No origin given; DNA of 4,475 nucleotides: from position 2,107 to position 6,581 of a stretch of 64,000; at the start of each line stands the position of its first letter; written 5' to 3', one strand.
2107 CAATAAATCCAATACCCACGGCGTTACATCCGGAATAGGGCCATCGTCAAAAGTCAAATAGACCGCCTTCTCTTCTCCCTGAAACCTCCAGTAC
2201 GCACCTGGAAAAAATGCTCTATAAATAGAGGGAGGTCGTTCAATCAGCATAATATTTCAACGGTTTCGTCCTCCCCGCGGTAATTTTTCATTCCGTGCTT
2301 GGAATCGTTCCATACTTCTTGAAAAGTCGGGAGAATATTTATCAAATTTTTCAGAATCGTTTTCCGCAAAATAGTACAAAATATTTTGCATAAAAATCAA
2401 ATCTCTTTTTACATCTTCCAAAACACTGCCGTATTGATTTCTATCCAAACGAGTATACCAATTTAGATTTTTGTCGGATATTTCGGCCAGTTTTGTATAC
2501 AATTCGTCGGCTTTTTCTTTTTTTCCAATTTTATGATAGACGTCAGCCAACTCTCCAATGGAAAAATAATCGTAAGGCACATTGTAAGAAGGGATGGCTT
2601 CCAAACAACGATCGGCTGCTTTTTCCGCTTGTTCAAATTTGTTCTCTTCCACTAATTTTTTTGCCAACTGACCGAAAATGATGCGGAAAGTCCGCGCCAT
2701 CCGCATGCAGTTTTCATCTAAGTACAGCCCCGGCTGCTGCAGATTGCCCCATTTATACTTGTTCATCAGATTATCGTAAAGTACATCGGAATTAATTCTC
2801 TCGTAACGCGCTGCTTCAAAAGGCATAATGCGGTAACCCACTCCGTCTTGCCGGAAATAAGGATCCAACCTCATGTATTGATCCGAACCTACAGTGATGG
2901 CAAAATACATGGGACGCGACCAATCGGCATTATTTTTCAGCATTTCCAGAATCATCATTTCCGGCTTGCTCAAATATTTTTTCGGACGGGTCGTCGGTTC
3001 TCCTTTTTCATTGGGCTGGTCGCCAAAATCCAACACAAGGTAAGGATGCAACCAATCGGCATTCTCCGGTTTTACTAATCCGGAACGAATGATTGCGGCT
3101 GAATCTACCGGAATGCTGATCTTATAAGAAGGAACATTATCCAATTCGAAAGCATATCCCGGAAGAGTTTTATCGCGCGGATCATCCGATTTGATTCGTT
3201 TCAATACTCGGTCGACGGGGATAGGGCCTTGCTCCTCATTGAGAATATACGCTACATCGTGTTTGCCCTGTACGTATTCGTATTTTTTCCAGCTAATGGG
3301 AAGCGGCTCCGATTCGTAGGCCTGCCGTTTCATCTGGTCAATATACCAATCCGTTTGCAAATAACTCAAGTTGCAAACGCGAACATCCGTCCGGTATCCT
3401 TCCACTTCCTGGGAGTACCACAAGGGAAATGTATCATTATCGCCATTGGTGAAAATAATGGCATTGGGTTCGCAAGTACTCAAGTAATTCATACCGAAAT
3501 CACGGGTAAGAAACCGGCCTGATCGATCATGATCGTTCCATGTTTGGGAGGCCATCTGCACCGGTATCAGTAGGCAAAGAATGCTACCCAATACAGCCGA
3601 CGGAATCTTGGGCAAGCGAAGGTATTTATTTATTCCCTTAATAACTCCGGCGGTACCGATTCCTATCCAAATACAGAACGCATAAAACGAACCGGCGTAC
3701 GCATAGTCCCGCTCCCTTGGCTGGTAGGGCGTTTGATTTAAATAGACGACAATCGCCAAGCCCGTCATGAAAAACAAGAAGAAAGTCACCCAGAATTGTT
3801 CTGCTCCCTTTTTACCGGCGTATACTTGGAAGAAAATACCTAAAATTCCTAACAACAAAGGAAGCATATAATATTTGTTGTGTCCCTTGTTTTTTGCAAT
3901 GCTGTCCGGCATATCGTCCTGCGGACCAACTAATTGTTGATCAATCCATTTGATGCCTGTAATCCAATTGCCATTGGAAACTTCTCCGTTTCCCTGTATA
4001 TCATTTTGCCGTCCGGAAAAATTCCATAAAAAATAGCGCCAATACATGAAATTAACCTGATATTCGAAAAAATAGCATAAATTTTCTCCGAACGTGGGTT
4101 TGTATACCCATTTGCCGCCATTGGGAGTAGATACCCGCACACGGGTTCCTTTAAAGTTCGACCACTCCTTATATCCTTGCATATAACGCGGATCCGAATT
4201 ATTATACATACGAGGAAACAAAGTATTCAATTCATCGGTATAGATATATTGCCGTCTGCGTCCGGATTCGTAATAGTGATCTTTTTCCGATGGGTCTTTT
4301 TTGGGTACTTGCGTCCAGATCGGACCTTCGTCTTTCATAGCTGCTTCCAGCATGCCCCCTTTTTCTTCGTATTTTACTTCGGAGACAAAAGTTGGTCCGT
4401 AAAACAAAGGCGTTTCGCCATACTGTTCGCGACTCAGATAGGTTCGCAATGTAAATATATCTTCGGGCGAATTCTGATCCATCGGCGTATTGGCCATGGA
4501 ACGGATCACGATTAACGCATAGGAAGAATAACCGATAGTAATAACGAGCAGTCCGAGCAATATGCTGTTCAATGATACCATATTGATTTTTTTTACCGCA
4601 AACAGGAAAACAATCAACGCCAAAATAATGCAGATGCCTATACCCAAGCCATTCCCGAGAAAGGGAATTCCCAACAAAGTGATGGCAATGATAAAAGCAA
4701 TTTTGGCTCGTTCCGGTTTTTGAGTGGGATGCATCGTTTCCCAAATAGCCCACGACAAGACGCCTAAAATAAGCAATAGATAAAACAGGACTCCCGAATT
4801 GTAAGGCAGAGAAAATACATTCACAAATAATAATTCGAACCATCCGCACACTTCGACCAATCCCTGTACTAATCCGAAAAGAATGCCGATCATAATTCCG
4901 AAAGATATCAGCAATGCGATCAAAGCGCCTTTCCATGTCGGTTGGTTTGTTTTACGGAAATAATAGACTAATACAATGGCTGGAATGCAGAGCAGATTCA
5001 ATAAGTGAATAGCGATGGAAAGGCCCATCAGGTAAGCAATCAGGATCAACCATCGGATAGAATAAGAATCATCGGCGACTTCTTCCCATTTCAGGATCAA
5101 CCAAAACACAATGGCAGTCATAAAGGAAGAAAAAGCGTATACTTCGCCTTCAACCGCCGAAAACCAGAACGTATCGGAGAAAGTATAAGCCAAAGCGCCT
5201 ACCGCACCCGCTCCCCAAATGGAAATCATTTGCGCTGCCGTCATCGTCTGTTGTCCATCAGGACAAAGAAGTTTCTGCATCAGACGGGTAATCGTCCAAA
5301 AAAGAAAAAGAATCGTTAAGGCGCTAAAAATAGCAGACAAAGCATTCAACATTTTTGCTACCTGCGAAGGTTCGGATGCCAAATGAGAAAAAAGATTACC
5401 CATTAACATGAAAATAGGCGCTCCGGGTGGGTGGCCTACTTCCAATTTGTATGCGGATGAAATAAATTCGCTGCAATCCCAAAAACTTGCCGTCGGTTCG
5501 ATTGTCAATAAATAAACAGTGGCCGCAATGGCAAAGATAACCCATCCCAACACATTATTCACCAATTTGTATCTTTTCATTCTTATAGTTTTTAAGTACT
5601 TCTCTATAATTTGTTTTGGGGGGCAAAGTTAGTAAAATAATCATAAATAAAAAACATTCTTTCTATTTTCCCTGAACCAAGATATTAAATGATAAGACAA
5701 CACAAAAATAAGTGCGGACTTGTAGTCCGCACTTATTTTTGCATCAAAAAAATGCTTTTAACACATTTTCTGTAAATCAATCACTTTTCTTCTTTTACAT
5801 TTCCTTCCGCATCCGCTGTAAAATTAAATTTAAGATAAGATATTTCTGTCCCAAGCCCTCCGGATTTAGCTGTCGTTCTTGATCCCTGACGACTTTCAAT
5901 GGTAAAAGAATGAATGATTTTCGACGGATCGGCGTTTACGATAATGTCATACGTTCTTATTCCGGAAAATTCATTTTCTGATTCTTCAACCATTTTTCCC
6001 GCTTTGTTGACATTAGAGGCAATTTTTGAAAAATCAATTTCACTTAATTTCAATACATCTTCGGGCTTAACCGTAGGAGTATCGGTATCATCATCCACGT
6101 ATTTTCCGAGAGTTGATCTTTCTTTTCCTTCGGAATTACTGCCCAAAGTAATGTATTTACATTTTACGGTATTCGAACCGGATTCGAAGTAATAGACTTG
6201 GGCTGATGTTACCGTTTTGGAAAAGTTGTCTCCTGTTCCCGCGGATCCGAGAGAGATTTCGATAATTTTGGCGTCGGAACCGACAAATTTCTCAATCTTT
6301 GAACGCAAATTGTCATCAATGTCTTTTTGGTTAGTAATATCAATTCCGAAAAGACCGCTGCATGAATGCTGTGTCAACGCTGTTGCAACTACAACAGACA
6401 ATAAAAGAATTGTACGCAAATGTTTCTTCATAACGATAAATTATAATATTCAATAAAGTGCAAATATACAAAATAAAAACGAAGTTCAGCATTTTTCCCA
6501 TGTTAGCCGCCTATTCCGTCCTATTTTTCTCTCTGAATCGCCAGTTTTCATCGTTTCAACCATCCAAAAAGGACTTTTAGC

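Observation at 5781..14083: Compact radical-SAM/SPASM RiPP operon with GG-leader precursor, C39-ABC exporter, mini-HlyD, embedded OM barrel and LytTR regulator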

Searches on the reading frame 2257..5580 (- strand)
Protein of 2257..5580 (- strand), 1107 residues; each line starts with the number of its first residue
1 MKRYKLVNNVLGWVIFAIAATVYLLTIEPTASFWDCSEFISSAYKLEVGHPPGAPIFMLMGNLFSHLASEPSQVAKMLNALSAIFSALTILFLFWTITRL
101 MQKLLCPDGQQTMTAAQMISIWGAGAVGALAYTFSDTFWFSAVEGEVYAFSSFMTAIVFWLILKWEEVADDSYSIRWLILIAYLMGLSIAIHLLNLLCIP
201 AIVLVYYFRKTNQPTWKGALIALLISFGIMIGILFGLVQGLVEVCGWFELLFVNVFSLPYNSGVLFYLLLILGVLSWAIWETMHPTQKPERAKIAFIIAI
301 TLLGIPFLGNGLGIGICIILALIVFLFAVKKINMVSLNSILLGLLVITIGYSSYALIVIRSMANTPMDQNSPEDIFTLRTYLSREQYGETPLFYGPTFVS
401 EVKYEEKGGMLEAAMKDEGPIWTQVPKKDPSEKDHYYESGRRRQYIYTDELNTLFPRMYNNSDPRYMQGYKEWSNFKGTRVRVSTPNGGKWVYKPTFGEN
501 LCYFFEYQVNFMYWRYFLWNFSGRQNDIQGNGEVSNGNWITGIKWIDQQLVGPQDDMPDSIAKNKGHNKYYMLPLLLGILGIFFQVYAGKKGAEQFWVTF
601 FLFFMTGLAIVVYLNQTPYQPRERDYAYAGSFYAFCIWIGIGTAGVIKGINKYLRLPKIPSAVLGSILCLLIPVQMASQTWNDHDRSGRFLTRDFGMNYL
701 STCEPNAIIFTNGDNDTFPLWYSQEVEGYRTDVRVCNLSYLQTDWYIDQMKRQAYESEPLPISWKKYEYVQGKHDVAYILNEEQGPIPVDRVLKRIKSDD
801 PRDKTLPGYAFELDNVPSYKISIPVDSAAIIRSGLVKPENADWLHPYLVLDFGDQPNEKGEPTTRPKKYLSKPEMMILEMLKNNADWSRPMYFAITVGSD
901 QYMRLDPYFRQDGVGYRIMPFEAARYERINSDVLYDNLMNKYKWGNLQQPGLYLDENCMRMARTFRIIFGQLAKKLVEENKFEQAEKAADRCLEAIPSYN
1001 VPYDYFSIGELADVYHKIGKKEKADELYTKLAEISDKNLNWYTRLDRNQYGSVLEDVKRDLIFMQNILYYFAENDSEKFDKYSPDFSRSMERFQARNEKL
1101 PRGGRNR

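Call 28: find_encoding_contigs(protein=window:2257-5580:-, flank=3000, max_places=3)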
Protein window:2257-5580:- (1107 aa): 3 contigs read that carry it; 2 places shown.
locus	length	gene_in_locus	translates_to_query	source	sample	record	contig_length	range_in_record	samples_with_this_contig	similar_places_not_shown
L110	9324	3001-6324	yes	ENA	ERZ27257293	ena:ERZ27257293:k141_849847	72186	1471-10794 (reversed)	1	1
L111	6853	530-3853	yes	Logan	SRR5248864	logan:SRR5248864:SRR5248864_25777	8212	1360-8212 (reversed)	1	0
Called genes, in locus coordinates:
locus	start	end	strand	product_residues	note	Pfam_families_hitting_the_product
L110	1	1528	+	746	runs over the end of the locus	PF03412:Peptidase_C39, PF00664:ABC_membrane, PF00005:ABC_tran, PF02463:SMC_N (faint)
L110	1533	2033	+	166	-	-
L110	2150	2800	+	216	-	-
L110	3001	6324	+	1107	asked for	PF11028:TMEM260_N, PF28497:DUF8416, PF28495:TMEM260_2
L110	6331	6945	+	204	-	PF01522:Polysacc_deac_1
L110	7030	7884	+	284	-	-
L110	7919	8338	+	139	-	PF01923:Cob_adeno_trans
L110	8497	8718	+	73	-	PF11387:DUF2795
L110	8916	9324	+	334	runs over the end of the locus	PF01757:Acyl_transf_3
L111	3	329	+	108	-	?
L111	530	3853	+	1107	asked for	PF11028:TMEM260_N, PF28497:DUF8416, PF28495:TMEM260_2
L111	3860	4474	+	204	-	PF01522:Polysacc_deac_1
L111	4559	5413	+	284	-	-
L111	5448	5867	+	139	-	PF01923:Cob_adeno_trans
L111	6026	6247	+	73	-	PF11387:DUF2795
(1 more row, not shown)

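Call 32: list_cluster_members(proteins=[window:2257-5580:-, window:26467-28266:-, window:38703-41411:-, window:7053-9293:-, window:11653-12990:-, window:31480-33318:+])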
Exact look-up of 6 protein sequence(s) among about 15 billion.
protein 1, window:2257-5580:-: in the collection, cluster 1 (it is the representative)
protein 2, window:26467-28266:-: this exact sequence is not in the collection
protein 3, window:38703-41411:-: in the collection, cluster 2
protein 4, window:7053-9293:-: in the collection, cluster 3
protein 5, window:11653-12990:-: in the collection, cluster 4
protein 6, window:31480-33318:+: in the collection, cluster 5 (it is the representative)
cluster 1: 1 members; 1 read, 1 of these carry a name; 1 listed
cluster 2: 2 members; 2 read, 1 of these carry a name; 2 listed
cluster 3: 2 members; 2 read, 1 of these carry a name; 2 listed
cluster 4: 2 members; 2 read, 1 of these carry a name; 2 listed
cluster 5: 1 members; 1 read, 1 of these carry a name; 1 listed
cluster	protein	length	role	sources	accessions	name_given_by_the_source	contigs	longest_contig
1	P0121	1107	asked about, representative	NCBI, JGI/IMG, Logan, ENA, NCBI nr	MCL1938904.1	MAG: DUF2723 domain-containing protein [Candidatus Azobacteroides sp.] | DUF2723 domain-containing protein [Candidatus Azobacteroides sp.]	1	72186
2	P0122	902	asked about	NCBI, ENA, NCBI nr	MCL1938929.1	MAG: PhoH family protein [Candidatus Azobacteroides sp.] | PhoH family protein [Candidatus Azobacteroides sp.]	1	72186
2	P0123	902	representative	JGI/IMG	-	-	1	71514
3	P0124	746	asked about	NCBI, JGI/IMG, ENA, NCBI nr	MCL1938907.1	MAG: peptidase domain-containing ABC transporter [Candidatus Azobacteroides sp.] | peptidase domain-containing ABC transporter [Candidatus Azobacteroides sp.]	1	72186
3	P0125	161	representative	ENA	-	-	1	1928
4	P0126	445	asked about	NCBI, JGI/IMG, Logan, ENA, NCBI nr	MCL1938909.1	MAG: SPASM domain-containing protein [Candidatus Azobacteroides sp.] | SPASM domain-containing protein [Candidatus Azobacteroides sp.]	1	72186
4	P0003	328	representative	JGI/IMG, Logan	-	-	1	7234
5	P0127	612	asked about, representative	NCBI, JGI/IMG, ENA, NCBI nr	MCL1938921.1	MAG: dihydroxy-acid dehydratase [Candidatus Azobacteroides sp.] | dihydroxy-acid dehydratase [Candidatus Azobacteroides sp.]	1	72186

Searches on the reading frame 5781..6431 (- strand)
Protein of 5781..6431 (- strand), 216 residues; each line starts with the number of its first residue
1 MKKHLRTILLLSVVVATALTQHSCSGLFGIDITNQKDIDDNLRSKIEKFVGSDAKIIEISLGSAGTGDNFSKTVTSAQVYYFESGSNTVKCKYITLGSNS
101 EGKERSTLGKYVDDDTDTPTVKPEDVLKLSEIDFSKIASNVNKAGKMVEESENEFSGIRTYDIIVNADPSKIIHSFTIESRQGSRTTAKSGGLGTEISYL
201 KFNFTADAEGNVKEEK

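Call 3: search_protein_families(library=pfam, proteins=[window:5781-6431:-], max_evalue=0.01)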
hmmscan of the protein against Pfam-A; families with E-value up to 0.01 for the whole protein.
window:5781-6431:- (216 aa): 0 families

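Call 4: search_protein_families(library=ncbifam, proteins=[window:5781-6431:-], max_evalue=0.01)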
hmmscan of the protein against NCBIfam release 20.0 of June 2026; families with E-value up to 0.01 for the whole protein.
window:5781-6431:- (216 aa): 0 families

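Call 46: search_protein_families(library=pfam, proteins=[window:5781-6431:-], max_evalue=10)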
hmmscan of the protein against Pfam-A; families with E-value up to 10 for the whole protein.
window:5781-6431:- (216 aa): 0 families
